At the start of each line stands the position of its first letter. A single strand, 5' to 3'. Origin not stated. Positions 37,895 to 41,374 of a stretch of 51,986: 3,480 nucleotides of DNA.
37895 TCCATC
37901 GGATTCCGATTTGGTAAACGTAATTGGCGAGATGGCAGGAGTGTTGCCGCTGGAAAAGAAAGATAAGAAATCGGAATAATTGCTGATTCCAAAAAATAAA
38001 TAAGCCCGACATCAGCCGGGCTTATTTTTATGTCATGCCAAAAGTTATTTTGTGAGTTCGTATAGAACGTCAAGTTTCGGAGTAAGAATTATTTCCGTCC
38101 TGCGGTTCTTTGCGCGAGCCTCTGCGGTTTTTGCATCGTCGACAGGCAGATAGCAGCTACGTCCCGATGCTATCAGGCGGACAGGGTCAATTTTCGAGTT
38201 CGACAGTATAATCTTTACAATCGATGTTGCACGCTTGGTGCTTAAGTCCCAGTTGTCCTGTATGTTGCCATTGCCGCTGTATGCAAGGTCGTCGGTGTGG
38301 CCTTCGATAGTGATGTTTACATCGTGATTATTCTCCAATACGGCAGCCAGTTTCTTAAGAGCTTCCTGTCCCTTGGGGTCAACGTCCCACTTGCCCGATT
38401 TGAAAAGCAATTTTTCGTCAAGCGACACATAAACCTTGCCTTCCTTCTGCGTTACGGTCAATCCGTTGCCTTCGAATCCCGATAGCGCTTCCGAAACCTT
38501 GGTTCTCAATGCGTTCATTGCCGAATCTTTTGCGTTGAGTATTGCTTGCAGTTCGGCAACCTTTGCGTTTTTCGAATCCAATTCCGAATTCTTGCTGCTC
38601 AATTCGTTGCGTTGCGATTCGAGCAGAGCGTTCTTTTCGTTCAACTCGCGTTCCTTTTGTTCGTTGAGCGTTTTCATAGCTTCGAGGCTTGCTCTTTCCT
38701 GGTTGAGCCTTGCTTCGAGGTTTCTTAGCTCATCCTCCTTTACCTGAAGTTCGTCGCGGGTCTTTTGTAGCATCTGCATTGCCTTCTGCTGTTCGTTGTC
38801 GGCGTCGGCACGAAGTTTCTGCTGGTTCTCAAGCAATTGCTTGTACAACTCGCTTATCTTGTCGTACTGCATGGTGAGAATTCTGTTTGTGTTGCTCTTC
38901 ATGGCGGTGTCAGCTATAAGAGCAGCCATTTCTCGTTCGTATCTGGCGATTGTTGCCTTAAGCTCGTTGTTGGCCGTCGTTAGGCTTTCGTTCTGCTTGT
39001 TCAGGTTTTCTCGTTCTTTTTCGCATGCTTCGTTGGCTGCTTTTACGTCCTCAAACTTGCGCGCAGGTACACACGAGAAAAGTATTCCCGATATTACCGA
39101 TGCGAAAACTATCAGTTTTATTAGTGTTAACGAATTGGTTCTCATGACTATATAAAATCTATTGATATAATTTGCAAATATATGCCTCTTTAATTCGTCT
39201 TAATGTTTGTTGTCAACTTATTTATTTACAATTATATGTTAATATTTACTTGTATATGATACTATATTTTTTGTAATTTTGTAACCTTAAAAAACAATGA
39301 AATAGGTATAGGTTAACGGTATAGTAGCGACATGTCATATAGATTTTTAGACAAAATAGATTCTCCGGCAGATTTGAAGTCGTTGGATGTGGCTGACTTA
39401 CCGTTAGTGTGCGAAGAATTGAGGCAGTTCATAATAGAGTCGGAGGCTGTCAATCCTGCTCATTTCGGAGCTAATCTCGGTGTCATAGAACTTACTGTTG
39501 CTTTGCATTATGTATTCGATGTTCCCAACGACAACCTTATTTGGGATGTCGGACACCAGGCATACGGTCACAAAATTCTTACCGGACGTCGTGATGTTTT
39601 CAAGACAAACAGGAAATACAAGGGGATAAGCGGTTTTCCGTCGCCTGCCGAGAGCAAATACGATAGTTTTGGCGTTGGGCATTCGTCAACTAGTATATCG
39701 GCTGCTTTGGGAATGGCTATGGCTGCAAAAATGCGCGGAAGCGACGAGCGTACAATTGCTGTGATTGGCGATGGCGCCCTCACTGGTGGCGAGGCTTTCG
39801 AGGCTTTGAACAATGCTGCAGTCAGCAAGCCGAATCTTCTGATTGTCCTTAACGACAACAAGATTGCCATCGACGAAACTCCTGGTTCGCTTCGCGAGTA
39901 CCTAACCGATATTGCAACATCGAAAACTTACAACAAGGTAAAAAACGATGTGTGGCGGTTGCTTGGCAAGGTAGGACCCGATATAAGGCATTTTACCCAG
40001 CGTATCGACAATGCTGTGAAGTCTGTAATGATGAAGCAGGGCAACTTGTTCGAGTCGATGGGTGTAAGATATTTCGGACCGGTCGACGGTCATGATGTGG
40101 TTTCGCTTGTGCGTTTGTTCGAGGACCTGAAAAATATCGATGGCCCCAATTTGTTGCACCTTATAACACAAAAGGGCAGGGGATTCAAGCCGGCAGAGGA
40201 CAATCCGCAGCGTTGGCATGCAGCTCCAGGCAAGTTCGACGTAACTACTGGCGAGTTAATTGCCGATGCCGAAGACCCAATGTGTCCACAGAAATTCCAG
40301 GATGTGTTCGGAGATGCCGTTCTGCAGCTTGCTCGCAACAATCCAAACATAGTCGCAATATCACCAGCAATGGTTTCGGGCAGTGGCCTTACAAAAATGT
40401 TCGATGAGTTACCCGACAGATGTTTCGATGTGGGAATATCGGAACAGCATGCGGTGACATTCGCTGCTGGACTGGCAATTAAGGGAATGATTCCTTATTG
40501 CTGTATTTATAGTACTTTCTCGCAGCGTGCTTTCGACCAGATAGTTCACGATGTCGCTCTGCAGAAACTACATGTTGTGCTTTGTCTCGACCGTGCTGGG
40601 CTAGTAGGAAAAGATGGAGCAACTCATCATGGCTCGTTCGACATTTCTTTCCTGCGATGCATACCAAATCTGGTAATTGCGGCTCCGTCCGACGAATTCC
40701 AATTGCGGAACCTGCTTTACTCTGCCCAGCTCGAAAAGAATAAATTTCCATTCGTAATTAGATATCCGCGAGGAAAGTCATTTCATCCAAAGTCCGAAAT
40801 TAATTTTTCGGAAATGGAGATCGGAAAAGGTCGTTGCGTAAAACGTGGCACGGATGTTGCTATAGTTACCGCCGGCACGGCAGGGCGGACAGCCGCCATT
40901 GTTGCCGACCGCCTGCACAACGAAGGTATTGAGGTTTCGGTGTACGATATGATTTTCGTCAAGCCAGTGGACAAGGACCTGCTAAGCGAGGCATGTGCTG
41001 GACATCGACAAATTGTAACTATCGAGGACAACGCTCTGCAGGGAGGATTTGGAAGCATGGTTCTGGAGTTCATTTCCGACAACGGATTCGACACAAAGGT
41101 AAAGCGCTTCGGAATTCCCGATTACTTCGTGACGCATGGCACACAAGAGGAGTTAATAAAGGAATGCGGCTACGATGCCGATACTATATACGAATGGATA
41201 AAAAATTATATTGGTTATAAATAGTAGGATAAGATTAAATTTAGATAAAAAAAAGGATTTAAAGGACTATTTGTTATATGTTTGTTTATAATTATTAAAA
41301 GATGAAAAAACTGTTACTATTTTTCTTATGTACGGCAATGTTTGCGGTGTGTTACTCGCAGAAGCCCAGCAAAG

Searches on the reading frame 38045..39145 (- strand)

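Call 78: search_protein_families(library=pfam, proteins=[window:38045-39145:-], max_evalue=0.0001)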
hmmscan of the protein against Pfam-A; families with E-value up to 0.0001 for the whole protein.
window:38045-39145:- (366 aa): 1 family
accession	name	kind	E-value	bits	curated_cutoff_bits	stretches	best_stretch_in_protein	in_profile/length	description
PF00691.25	OmpA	-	2.6e-17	63.4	27.2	1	247-348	1-98/98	OmpA family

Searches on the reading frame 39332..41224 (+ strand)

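Call 78: search_protein_families(library=pfam, proteins=[window:39332-41224:+], max_evalue=0.0001)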
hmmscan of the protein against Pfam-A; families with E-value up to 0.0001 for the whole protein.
window:39332-41224:+ (630 aa): 6 families
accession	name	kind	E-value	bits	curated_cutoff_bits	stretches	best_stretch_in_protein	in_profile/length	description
PF13292.11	DXP_synthase_N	-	1.5e-111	372.5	21.2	1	6-279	1-274/274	1-deoxy-D-xylulose-5-phosphate synthase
PF02779.29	Transket_pyr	-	4.3e-44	150.7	27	1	322-482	5-171/174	Transketolase, pyrimidine binding domain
PF02780.25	Transketolase_C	-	5.8e-30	104.2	25.9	1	498-619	1-124/124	Transketolase, C-terminal domain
PF00676.26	E1_dh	-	3.4e-10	39.8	22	1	119-180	104-165/300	Dehydrogenase E1 component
PF17147.9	PFOR_II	-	1.8e-06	28.7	27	1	508-580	2-74/102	Pyruvate:ferredoxin oxidoreductase core domain II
PF02775.26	TPP_enzyme_C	-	5.4e-05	23.5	21.9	0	121-178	29-84/151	Thiamine pyrophosphate enzyme, C-terminal TPP binding domain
